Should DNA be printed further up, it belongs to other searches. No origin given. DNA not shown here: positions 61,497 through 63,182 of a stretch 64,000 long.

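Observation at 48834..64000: Large membrane-anchored hydrolase cluster (three ceramidase-fold proteins, PqaA, GH92, esterases, deacetylase): candidate glycolipid-catabolism system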

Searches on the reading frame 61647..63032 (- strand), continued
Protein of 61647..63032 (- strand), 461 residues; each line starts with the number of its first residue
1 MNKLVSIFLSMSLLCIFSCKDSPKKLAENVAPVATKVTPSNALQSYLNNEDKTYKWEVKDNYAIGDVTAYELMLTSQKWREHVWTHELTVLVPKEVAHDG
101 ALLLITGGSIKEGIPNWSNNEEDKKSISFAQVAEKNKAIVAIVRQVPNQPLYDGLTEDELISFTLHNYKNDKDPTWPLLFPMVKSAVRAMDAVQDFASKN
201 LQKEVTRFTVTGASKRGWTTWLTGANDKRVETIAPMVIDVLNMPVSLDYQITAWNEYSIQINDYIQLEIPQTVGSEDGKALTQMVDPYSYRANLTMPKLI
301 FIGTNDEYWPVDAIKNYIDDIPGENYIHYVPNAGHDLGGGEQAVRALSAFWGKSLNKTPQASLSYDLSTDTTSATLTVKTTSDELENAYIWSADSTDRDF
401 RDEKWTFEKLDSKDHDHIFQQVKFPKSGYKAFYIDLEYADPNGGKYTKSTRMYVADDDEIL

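Call 50: search_protein_families(library=ncbifam, proteins=[L033:5317-7467:-, L007:15604-16887:-, L058:7368-8684:+, L061:18282-20630:+, L056:4608-6041:+, L066:11355-12386:+, L045:4524-5465:+, L014:5738-7123:+, L009:13560-15458:+, L061:15610-18276:+], max_evalue=0.001)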
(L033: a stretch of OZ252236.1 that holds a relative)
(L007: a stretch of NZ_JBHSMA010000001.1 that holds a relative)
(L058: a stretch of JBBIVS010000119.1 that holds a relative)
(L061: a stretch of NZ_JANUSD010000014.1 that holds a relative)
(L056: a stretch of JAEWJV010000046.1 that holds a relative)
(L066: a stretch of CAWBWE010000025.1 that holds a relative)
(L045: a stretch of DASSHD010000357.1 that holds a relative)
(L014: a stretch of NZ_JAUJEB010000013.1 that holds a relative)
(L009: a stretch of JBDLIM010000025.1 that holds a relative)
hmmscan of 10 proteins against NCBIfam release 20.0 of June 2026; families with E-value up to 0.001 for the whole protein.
L033:5317-7467:- (716 aa): 0 families

L007:15604-16887:- (427 aa): 0 families

L058:7368-8684:+ (438 aa): 2 families
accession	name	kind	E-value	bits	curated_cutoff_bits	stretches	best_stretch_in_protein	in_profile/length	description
NF038032.1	CehA_McbA_metalo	domain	4.6e-12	46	80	1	67-253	3-183/315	CehA/McbA family metallohydrolase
NF006702.0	PRK09248.1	domain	0.00071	19.1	264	0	71-118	7-53/246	PHP domain-containing protein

L061:18282-20630:+ (782 aa): 0 families

L056:4608-6041:+ (477 aa): 0 families

L066:11355-12386:+ (343 aa): 2 families
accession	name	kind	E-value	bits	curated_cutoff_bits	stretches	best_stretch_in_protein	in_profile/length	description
NF052581.1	GSU2086_dom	subfamily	2.5e-91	306.4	250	1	10-337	2-300/301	GSU2086 family protein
TIGR00300.1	TIGR00300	equivalog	5.3e-05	22.3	410.8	1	46-117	180-251/407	ornithine cyclodeaminase, nickel-pincer nucleotide-dependent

L045:4524-5465:+ (313 aa): 7 families
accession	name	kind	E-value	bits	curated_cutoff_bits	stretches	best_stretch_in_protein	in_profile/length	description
TIGR00674.1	dapA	equivalog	3.7e-21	75.2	206.15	1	10-292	3-279/286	4-hydroxy-tetrahydrodipicolinate synthase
TIGR02313.1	HpaI-NOT-DapA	exception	2.7e-17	62.5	396.7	1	8-304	3-294/294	2,4-dihydroxyhept-2-ene-1,7-dioic acid aldolase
NF003164.0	PRK04147.1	equivalog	5.3e-15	55.5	281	1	7-299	5-290/294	N-acetylneuraminate lyase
NF002958.0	PRK03620.1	subfamily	7.5e-15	54.5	278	1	13-223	18-221/307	5-dehydro-4-deoxyglucarate dehydratase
TIGR03249.1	KdgD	equivalog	4.7e-12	45.6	373.95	1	6-223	9-220/299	5-dehydro-4-deoxyglucarate dehydratase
TIGR00683.1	nanA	equivalog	2.2e-10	40.3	382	1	11-211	6-200/293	N-acetylneuraminate lyase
NF040954.1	Arch_KDGaldase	equivalog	5.8e-10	39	390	1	12-268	6-249/288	bifunctional 2-dehydro-3-deoxy-phosphogluconate/2-dehydro-3-deoxy-6-phosphogalactonate aldolase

L014:5738-7123:+ (461 aa): 1 family
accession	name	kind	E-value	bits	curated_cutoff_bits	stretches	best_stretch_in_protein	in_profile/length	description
NF033523.0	lasso_peptidase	equivalog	0.00024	20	400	0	413-452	20-59/638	Atxe2 family lasso peptide isopeptidase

L009:13560-15458:+ (632 aa): 20 families
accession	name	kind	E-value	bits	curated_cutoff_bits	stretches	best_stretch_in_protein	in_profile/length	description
TIGR02198.1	rfaE_dom_I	equivalog_domain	2e-38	132.3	345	1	11-327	3-309/315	D-glycero-beta-D-manno-heptose-7-phosphate kinase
NF008454.0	PRK11316.1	equivalog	7.2e-27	94.1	521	1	10-328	5-308/475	bifunctional D-glycero-beta-D-manno-heptose-7-phosphate kinase/D-glycero-beta-D-manno-heptose 1-phosphate adenylyltransferase HldE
TIGR02152.1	D_ribokin_bact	equivalog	2.5e-17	63.2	299.65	1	54-319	31-286/298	ribokinase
TIGR03168.1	1-PFK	subfamily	5.2e-14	51.9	216.4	1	49-333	26-300/305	hexose kinase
TIGR03828.1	pfkB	equivalog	1.4e-12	47.3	292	1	49-331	26-298/305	1-phosphofructokinase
NF008353.0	PRK11142.1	equivalog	3.2e-10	40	341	1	55-316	34-286/307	ribokinase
NF041164.1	NucKinThplmales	equivalog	1.1e-08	34.7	450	1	245-331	203-289/295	nucleoside kinase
NF007321.0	PRK09813.1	equivalog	9.5e-08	31.8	247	1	242-315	184-256/261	fructoselysine 6-kinase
TIGR04382.1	myo_inos_iolC_N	equivalog_domain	9.8e-08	31.6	300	1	239-319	215-295/309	5-dehydro-2-deoxygluconokinase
NF007355.0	PRK09850.1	equivalog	5.1e-07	29.1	540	1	54-316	36-289/313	pseudouridine kinase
NF007068.0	PRK09513.1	equivalog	6.9e-07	28.7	432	1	123-315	98-287/312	1-phosphofructokinase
NF006957.1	PRK09434.1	equivalog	8e-07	28.9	450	1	241-308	209-275/302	fructokinase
NF041134.1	R1P_kin_Thcocales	equivalog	3.1e-06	26.8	500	0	242-319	191-268/291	ADP-dependent ribose-1-phosphate kinase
NF007632.0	PRK10294.1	equivalog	5.2e-06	25.9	353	1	207-311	185-285/310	6-phosphofructokinase II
NF041320.1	pfkB_Halo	equivalog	5.3e-06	26.1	400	1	39-317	15-279/302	1-phosphofructokinase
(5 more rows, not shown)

L061:15610-18276:+ (888 aa): 9 families
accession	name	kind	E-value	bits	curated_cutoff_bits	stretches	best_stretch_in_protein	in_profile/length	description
NF052611.1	beta_gal_Bga2A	equivalog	3.7e-30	104.7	999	1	28-497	37-479/1007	beta-galactosidase, LacZ type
NF041462.1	GalA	equivalog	3.9e-30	104.6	900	1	99-402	83-367/763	beta-galactosidase GalA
NF041463.1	GalB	equivalog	1.3e-27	96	900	1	92-410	128-437/869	beta-galactosidase GalB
NF007666.0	PRK10340.1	equivalog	6.3e-24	83.9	1284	1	90-402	100-395/1030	beta-galactosidase subunit alpha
NF007074.0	PRK09525.1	subfamily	4.1e-23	81.1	1221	1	29-401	53-410/1027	beta-galactosidase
NF007538.0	PRK10150.1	equivalog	1.4e-18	66.5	544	1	98-500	65-450/607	beta-glucuronidase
NF049877.1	GlucurArabfur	equivalog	2e-18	65.4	1800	1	101-407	425-731/1400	beta-d-glucuronidase/beta-L-arabinofuranosidase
NF050095.1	BetGlucuronLacZ4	equivalog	8.9e-18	63.7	950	1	112-401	73-355/666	beta-glucuronidase LacZ4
NF049890.1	Bet1-4galacdseBT4151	equivalog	2.6e-13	48.8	1500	1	98-401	107-400/952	exo-beta-1,4-galactosidase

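Call 51: find_encoding_contigs(protein=P0121, flank=10000, max_places=4)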
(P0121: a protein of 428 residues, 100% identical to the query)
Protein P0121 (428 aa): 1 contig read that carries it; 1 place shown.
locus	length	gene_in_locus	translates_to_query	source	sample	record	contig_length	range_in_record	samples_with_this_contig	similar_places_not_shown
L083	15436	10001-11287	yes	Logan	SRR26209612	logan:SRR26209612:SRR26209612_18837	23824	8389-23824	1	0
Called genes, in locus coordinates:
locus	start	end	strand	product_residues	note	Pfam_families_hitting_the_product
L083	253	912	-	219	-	-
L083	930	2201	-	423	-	-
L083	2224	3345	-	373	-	PF00149:Metallophos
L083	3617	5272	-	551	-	PF12771:SusD-like_2, PF14322:SusD-like_3 (weak), PF12741:SusD-like, PF12771:SusD-like_2, PF12741:SusD-like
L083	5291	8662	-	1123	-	PF13620:CarboxypepD_reg, PF13715:CarbopepD_reg_2, PF07715:Plug, PF00593:TonB_dep_Rec_b-barrel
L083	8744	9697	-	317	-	PF00801:PKD, PF18911:PKD_4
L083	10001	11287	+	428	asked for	PF04734:Ceramidase_alk (faint)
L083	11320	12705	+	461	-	PF10142:PhoPQ_related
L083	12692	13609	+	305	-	PF05448:AXE1, PF06500:FrsA-like (faint), PF20434:BD-FAE (faint), PF00561:Abhydrolase_1, PF12146:Hydrolase_4 (faint)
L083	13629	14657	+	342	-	PF04794:YdjC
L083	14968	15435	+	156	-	?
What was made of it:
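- Closest known: Bacteroidota polysaccharide utilisation loci. Different: No regulator was found in the sequence read for this locus (call 51).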

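Call 56: search_solved_structures(query=L001:905-2026:-, max_evalue=0.1)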
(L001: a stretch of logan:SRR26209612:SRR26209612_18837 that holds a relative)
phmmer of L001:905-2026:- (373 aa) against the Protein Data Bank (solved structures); distinct sequences matched with E-value up to 0.1: 14.
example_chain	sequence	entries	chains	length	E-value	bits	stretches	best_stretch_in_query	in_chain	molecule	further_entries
1xzw_A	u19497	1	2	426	1.4e-07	34.2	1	64-308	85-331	purple acid phosphatase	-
1kbp_A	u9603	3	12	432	7.2e-06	28.6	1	66-325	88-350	PURPLE ACID PHOSPHATASE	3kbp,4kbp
8brn_A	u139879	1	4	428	7.3e-06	28.6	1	66-325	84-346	Fe(3+)-Zn(2+) purple acid phosphatase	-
2qfp_A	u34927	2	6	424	8.2e-06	28.4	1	66-325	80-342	Purple acid phosphatase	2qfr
6hwr_D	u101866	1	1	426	8.3e-06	28.4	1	66-325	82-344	Fe(3+)-Zn(2+) purple acid phosphatase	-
4dhl_A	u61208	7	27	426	8.3e-06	28.4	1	66-325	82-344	Purple acid phosphatase | Fe(3+)-Zn(2+) purple acid phosphatase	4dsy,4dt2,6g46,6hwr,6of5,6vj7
6ofd_A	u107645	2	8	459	8.6e-06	28.3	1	66-325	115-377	Fe(3+)-Zn(2+) purple acid phosphatase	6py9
1qfc_A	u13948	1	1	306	0.00074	22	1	202-320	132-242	PROTEIN (PURPLE ACID PHOSPHATASE)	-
1qhw_A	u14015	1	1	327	0.00093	21.6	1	202-320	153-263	PROTEIN (PURPLE ACID PHOSPHATASE)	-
1ute_A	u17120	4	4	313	0.00094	21.6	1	179-320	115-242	PROTEIN (II PURPLE ACID PHOSPHATASE) | Tartrate-resistant acid phosphatase type 5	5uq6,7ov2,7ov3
7ov8_A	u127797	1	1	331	0.0011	21.4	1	179-320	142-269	Tartrate-resistant acid phosphatase type 5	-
3zk4_A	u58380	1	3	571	0.009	18.4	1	135-306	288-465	DIPHOSPHONUCLEOTIDE PHOSPHATASE 1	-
6git_A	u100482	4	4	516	0.028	16.8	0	231-309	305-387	Purple acid phosphatase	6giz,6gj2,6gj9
6gja_A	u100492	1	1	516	0.028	16.8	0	231-309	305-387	Purple acid phosphatase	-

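Call 57: search_solved_structures(query=L055:8386-9789:-, max_evalue=0.01)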
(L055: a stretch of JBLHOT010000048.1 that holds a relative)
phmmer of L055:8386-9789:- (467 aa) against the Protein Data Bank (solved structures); distinct sequences matched with E-value up to 0.01: 11.
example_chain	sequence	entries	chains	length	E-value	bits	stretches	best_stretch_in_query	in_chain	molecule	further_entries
1xzw_A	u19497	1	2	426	3.4e-13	52.4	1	108-373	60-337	purple acid phosphatase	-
6hwr_D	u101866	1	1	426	2.7e-09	39.6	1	136-372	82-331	Fe(3+)-Zn(2+) purple acid phosphatase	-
2qfp_A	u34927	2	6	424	2.8e-09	39.5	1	136-372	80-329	Purple acid phosphatase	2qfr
4dhl_A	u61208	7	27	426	2.8e-09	39.5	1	136-372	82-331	Purple acid phosphatase | Fe(3+)-Zn(2+) purple acid phosphatase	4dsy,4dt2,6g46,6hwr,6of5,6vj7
8brn_A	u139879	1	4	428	2.8e-09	39.5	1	136-372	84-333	Fe(3+)-Zn(2+) purple acid phosphatase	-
1kbp_A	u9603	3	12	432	3e-09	39.4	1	136-372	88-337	PURPLE ACID PHOSPHATASE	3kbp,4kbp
6ofd_A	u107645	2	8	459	3.4e-09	39.3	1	136-372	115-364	Fe(3+)-Zn(2+) purple acid phosphatase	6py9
3zk4_A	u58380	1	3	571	4.2e-06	29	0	134-247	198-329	DIPHOSPHONUCLEOTIDE PHOSPHATASE 1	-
6git_A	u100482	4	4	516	0.00027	23.1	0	223-366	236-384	Purple acid phosphatase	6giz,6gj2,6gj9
6gja_A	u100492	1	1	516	0.00029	23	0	223-366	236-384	Purple acid phosphatase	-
1ute_A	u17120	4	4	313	0.0092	18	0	301-362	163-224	PROTEIN (II PURPLE ACID PHOSPHATASE) | Tartrate-resistant acid phosphatase type 5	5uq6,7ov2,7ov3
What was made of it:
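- Closest known: Animal lysosomal sphingolipid breakdown. Different: No sequence relationship to acid sphingomyelinase was detected; the closest relatives are plant purple acid phosphatases (calls 56, 57).
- The phosphoesterases resemble plant purple acid phosphatases, not acid sphingomyelinase (calls 56, 57).
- Tried and rejected: The locus metallophosphoesterases match plant purple acid phosphatases, and acid sphingomyelinase is not among the hits, so the idea was dropped as a homology claim (calls 56, 57).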

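Call 58: fold_search(model_id=the predicted structure, library=pdb)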
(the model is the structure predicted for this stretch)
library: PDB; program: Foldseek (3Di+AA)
matches with E <= 10: 1511; with E <= 0.001: 27
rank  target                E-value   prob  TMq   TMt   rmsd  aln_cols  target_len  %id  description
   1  3nuz_A                7.9e-06  1.00  0.26  0.29   8.5       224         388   12  Crystal structure of a putative acetyl xylan esterase (BF1801) from Bacteroides fragilis NCTC 9343 at 2.30 A resolutio (released 2010-08-04)
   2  3g8y                  2.0e-05  1.00  0.28  0.32   6.8       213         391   13  CRYSTAL STRUCTURE OF A PUTATIVE HYDROLASE (BVU_4111) FROM BACTEROIDES VULGATUS ATCC 8482 AT 1.90 A RESOLUTION (released 2009-02-24)
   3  6agq_A                5.2e-05  1.00  0.26  0.36   5.8       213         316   14  Acetyl xylan esterase from Paenibacillus sp. R4 (released 2018-10-10)
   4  3nuz_F                5.5e-05  1.00  0.25  0.29   8.1       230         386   12  Crystal structure of a putative acetyl xylan esterase (BF1801) from Bacteroides fragilis NCTC 9343 at 2.30 A resolutio (released 2010-08-04)
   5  3nuz_B                6.2e-05  1.00  0.27  0.32   6.8       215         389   16  Crystal structure of a putative acetyl xylan esterase (BF1801) from Bacteroides fragilis NCTC 9343 at 2.30 A resolutio (released 2010-08-04)
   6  3fcy_A                8.3e-05  1.00  0.31  0.41   9.5       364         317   14  Crystal Structure of Acetyl Xylan Esterase 1 from Thermoanaerobacterium sp. JW/SL YS485 (released 2009-11-17)
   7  3nuz_E                1.2e-04  1.00  0.26  0.31   7.3       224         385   14  Crystal structure of a putative acetyl xylan esterase (BF1801) from Bacteroides fragilis NCTC 9343 at 2.30 A resolutio (released 2010-08-04)
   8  1u4n                  1.2e-04  1.00  0.19  0.27   8.2       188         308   13  Crystal Structure Analysis of the M211S/R215L EST2 mutant (released 2004-10-05)
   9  9ju4_A                1.6e-04  1.00  0.20  0.28  17.1       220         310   11  Crystal structure of the Thermotoga maritima cold shock protein mutant Est#13 in complex with AacEst (released 2025-01-15)
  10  4ao6                  1.7e-04  1.00  0.22  0.42   6.7       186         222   13  Native structure of a novel cold-adapted esterase from an Arctic intertidal metagenomic library (released 2012-08-08)
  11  5l2p_A                1.7e-04  1.00  0.22  0.30   8.9       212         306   13  Structure of arylesterase (released 2017-08-09)
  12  6hsw_A                2.1e-04  1.00  0.24  0.26   9.2       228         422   15  A CE15 glucuronoyl esterase from Teredinibacter turnerae T7901 (released 2019-03-20)
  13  5l2p_B                2.5e-04  1.00  0.22  0.30   8.8       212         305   14  Structure of arylesterase (released 2017-08-09)
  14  8df2_B                2.8e-04  0.89  0.22  0.24  16.8       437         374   10  The structure of the 'ALT' construct of the Amuc_1438 glycopeptidase (released 2022-08-31)
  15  3m81_E                3.1e-04  1.00  0.26  0.36   5.2       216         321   15  Crystal structure of Acetyl xylan esterase (TM0077) from THERMOTOGA MARITIMA at 2.50 A resolution (native apo structur (released 2010-04-21)
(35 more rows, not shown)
